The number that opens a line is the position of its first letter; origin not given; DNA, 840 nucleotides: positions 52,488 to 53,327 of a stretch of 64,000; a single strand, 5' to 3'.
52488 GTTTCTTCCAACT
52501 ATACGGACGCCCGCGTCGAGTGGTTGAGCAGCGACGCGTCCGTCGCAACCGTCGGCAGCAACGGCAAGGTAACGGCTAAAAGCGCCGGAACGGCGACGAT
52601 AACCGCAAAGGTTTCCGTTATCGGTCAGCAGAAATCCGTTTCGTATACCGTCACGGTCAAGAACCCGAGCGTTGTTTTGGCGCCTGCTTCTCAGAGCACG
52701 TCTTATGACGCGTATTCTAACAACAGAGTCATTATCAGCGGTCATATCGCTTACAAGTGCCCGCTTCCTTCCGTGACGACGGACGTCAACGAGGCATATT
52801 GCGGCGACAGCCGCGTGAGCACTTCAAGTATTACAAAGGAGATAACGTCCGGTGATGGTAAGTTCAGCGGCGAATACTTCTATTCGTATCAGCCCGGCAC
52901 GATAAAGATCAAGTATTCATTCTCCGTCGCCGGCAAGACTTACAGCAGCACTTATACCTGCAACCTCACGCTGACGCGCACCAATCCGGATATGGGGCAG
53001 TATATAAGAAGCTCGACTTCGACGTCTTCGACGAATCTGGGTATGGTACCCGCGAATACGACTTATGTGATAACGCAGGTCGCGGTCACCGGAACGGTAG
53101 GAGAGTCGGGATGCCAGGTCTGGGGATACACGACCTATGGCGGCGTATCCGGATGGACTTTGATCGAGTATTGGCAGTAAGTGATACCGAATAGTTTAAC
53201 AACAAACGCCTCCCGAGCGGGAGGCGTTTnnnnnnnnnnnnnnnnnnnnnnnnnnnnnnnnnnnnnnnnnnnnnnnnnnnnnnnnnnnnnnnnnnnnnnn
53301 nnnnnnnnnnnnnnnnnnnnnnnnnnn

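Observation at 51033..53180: Dockerin-bearing peptidoglycan hydrolase (CHAP-ricin-Fn3-dockerin-Big2-SH3-like) parked 17 nt after the V-ATPase operon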

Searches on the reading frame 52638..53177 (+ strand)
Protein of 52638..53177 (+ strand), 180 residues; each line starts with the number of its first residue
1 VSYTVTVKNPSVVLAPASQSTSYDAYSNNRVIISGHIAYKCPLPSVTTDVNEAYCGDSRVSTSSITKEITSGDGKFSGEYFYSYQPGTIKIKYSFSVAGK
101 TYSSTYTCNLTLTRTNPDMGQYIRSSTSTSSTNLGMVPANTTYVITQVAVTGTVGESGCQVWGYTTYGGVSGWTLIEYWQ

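Call 29: find_homologous_proteins(query=window:52638-53177:+, max_evalue=0.001)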
Query window:52638-53177:+ (180 aa): 1 proteins with E <= 0.001 among 131 candidates.
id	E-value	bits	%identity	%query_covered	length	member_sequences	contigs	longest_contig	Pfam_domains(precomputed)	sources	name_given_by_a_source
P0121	3.1e-73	263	94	73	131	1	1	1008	-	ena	-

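Call 48: predict_structure(alignment_id=A3)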
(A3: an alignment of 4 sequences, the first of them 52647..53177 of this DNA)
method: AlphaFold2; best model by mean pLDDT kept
length: 177 residues; sequences in the alignment: 4
mean_pLDDT: 39.0   pTM: 0.35
mean pLDDT of the five models: 39.0, 37.4, 37.0, 30.7, 30.0
residues with pLDDT >= 90: 0; 70-90: 0; 50-70: 21; < 50: 156
segments of 3 or more residues with pLDDT < 50: 1-50, 52-60, 68-74, 76-84, 99-102, 104-177
pLDDT, mean of each block of 10 residues (from residue 1): 37 31 28 38 40 41 53 47 50 51 43 30 30 33 35 39 37 37
secondary structure, 60 per line:
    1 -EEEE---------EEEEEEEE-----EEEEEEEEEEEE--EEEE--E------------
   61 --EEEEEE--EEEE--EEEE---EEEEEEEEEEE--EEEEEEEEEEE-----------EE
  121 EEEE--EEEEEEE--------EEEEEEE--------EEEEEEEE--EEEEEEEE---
elements in order: E2-5 E15-22 E28-39 E42-45 E63-68 E71-74 E77-80 E84-94 E97-107 E119-124 E127-133 E142-148 E157-164 E167-174

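Call 50: search_protein_representatives(protein=window:52647-53177:+)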
Query: 177 residues. Proteins with E-value up to 0.001 (for the whole library): 28; up to 1e-10: 6; up to 1e-30: 1. The best 28 are listed.
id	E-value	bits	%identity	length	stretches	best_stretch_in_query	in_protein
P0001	3.8e-109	378.4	100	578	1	1-177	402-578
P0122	8.3e-20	87.7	41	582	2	1-176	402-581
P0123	2.6e-18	82.8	39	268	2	27-175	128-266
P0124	1.9e-13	67.0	38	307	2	39-176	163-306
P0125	5.0e-11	59.1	43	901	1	65-175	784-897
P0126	7.0e-11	58.6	50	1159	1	66-173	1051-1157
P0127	1.4e-10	57.6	43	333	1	66-175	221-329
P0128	1.6e-10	57.4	46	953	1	65-174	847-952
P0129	2.7e-09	53.4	35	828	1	2-173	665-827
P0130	1.3e-08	51.2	37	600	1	65-176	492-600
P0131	3.2e-08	50.0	33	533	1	2-173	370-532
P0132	5.3e-08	49.2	40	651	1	34-171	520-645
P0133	4.3e-07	46.3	48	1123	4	114-175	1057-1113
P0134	5.7e-07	45.9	31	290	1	55-173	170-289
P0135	1.3e-06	44.7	31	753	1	1-173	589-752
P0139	4.4e-05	39.7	33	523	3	111-172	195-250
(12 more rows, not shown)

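Call 51: search_protein_families(library=pfam, proteins=[P0122, P0123, P0124, P0125, P0126, P0127, P0128, P0129, P0133, P0139], max_evalue=0.01)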
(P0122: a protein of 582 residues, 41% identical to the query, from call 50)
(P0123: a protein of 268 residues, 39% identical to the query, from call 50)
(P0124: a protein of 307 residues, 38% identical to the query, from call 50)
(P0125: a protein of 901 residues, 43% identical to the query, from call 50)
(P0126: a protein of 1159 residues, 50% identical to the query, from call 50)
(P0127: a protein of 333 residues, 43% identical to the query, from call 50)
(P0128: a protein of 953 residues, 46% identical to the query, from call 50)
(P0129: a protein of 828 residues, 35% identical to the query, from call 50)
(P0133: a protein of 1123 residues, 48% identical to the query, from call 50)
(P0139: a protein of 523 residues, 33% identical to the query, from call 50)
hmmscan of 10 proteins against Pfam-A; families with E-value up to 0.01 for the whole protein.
P0122 (582 aa): 4 families
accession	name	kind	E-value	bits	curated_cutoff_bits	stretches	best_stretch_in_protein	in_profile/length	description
PF03793.24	PASTA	-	8.9e-43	144.5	23.2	4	174-232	5-64/64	PASTA domain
PF02368.24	Big_2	-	3.1e-09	37.1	22.8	1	250-303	13-66/79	Bacterial Ig-like domain (group 2)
PF08239.17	SH3_3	-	9.3e-07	29.4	27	1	524-577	4-49/54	Bacterial SH3 domain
PF20578.4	aBig_2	-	1.1e-05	25.5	27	1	342-406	29-87/89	Atrophied bacterial Ig domain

P0123 (268 aa): 1 family
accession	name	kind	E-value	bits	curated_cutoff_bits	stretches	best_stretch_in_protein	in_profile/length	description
PF08239.17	SH3_3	-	2e-05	25.1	27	1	211-262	5-48/54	Bacterial SH3 domain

P0124 (307 aa): 5 families
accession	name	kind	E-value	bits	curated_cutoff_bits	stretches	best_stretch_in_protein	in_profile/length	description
PF02368.24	Big_2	-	3.8e-07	30.4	22.8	1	42-110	5-70/79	Bacterial Ig-like domain (group 2)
PF08239.17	SH3_3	-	5.8e-06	26.8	27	1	250-302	4-49/54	Bacterial SH3 domain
PF01006.25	HCV_NS4a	-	0.00083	19.4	27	0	90-126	11-42/55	Hepatitis C virus non-structural protein NS4a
PF07523.18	Big_3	-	0.0021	18.7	21.2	1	16-44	39-68/68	Bacterial Ig-like domain (group 3)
PF20578.4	aBig_2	-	0.009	16.2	27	1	71-125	32-88/89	Atrophied bacterial Ig domain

P0125 (901 aa): 5 families
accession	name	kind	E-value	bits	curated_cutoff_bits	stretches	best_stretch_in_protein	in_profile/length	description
PF00082.27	Peptidase_S8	-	1.6e-47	162.6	21.8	1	317-556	3-288/288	Subtilase family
PF09479.16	Flg_new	-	2.6e-26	92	27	2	647-716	1-65/65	Listeria-Bacteroides repeat domain (List_Bact_rpt)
PF08239.17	SH3_3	-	8.5e-06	26.3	27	1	838-894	4-49/54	Bacterial SH3 domain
PF18998.6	Flg_new_2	-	0.00094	19.6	23.6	1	647-720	1-72/73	Divergent InlB B-repeat domain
PF09259.16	Fve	-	0.0011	19.5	25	1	294-332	27-65/111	Fungal immunomodulatory protein Fve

P0126 (1159 aa): 4 families
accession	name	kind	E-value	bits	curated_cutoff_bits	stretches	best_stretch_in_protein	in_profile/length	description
PF09479.16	Flg_new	-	8.7e-59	196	27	7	952-994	20-64/65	Listeria-Bacteroides repeat domain (List_Bact_rpt)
PF00082.27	Peptidase_S8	-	9.3e-46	156.9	21.8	1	608-852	4-288/288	Subtilase family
PF18998.6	Flg_new_2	-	8.3e-07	29.3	23.6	0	216-264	15-72/73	Divergent InlB B-repeat domain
PF08239.17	SH3_3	-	0.00094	19.8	27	1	1103-1155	5-48/54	Bacterial SH3 domain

P0127 (333 aa): 3 families
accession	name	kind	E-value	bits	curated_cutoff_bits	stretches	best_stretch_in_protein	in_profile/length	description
PF09479.16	Flg_new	-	3.6e-27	94.7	27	2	83-152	1-65/65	Listeria-Bacteroides repeat domain (List_Bact_rpt)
PF08239.17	SH3_3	-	4e-06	27.3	27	1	270-330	4-53/54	Bacterial SH3 domain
PF18998.6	Flg_new_2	-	7.5e-05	23.1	23.6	1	83-134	1-48/73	Divergent InlB B-repeat domain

P0128 (953 aa): 4 families
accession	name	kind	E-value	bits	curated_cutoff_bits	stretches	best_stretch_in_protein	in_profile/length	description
PF00082.27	Peptidase_S8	-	1.8e-48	165.8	21.8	1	330-571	4-288/288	Subtilase family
PF09479.16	Flg_new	-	4.1e-47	158.6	27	5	721-786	3-65/65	Listeria-Bacteroides repeat domain (List_Bact_rpt)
PF18998.6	Flg_new_2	-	0.0002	21.7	23.6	0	682-718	32-71/73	Divergent InlB B-repeat domain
PF08239.17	SH3_3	-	0.0066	17.1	27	0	898-949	5-48/54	Bacterial SH3 domain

P0129 (828 aa): 5 families
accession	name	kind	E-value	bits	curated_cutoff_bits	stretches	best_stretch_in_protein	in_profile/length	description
PF00069.31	Pkinase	-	4.6e-38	131.5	31.7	1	12-292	2-258/263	Protein kinase domain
PF07523.18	Big_3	-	3.8e-36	123.6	21.2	3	447-511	3-68/68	Bacterial Ig-like domain (group 3)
PF07714.23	PK_Tyr_Ser-Thr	-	7.6e-24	84.8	23.1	1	69-285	39-249/258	Protein tyrosine and serine/threonine kinase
PF00838.24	TCTP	-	0.00068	20.4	24.3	0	527-555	127-156/164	Translationally controlled tumour protein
PF17667.7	Pkinase_fungal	-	0.0019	17.4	24.1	1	148-225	301-386/387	Fungal protein kinase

P0133 (1123 aa): 8 families
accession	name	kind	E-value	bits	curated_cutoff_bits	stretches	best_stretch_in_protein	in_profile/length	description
PF08239.17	SH3_3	-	5.6e-32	110.1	27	4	624-673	1-48/54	Bacterial SH3 domain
PF12671.13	Amidase_6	-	2e-30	106.5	23.2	1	452-591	2-160/163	Putative amidase domain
PF02368.24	Big_2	-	4.1e-22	78.4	22.8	2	780-857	1-77/79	Bacterial Ig-like domain (group 2)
PF22359.2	Big-like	-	1.2e-07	32.2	27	2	816-863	2-46/48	Bacterial Ig-like domain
PF02494.22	HYR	-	1.6e-05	25.5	21.7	0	714-779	17-81/81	HYR domain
PF13457.12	GW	-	8.4e-05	23.6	21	1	889-926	35-70/76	GW (Gly-Tryp) dipeptide domain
PF13953.12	PapC_C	-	0.00083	19.5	27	0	1075-1104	9-33/66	PapC C-terminal domain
PF07653.23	SH3_2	-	0.0025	17.9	21.8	0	1080-1109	20-47/55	Variant SH3 domain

P0139 (523 aa): 4 families
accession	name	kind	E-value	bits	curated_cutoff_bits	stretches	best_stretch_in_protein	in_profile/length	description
PF00959.24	Phage_lysozyme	-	4e-24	85.8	22.3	1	42-180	1-125/125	Phage lysozyme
PF08239.17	SH3_3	-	1.4e-21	76.9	27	2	271-324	1-52/54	Bacterial SH3 domain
PF00404.24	Dockerin_1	-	2.9e-10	40.6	22.9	1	449-497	1-51/57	Dockerin type I domain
PF13202.12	EF-hand_5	-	0.00047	20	25.9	0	447-461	5-19/25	EF hand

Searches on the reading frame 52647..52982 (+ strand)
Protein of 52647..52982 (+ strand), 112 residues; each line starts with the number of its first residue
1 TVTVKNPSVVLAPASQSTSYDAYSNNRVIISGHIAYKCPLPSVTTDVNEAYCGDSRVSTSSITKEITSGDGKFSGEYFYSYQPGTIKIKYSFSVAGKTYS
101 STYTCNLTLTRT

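Call 58: search_solved_structures(query=A5, max_evalue=5)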
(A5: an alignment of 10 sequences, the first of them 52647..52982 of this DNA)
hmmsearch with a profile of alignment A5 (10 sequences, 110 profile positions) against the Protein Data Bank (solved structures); distinct sequences matched with E-value up to 5: 2.
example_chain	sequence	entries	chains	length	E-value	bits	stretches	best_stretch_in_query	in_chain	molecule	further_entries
2vtu_J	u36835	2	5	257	0.77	13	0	10-49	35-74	MS2 COAT PROTEIN | COAT PROTEIN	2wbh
7v1n_A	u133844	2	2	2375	1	12.6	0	55-91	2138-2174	Toxin B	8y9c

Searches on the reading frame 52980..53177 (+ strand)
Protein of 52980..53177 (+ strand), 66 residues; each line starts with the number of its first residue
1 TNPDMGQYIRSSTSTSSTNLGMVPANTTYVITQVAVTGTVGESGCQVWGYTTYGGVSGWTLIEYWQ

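Call 57: search_solved_structures(query=A4, max_evalue=1)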
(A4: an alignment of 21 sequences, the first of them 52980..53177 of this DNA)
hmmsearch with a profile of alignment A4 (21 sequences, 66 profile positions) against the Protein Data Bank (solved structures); distinct sequences matched with E-value up to 1: 15.
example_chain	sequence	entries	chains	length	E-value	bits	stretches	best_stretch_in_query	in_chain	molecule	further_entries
4krt_A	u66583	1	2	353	2.8e-07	33.4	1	3-65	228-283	Autolytic lysozyme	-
2kq8_A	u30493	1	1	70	3.8e-07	33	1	4-65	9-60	Cell wall hydrolase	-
2kyb_A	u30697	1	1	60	4.9e-05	26.2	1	3-64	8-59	Mannosyl-glycoprotein endo-beta-N-acetylglucosaminidase domain protein, possible enterotox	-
2kt8_A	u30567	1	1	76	0.00031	23.7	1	3-65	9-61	Probable surface protein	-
8b2f_A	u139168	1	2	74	0.025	17.5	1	8-53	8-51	SH3-like cell wall binding domain-containing protein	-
2krs_A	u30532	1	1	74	0.055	16.5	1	3-64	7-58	Probable enterotoxin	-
8b2g_A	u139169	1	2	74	0.099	15.6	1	3-51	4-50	SH3b domain-containing protein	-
6cvn_D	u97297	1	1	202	0.11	15.6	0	16-39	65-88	Microtubule-associated protein tau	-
6bim_A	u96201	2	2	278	0.14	15.2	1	6-60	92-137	Clan CA, family C40, NlpC/P60 superfamily cysteine peptidase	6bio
8b2h_A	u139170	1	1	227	0.18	14.8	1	4-52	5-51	SH3b domain-containing protein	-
8b2s_A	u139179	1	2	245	0.26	14.3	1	8-53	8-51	GH24 family muramidase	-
6biq_A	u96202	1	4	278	0.29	14.1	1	6-60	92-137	Clan CA, family C40, NlpC/P60 superfamily cysteine peptidase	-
2dnu_A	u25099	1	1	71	0.32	14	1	43-65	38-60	SH3 multiple domains 1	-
2dmo_A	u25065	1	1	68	0.58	13.2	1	42-65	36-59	Neutrophil cytosol factor 2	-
2yjg_A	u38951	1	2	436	0.97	12.5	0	15-37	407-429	LACTATE RACEMASE APOPROTEIN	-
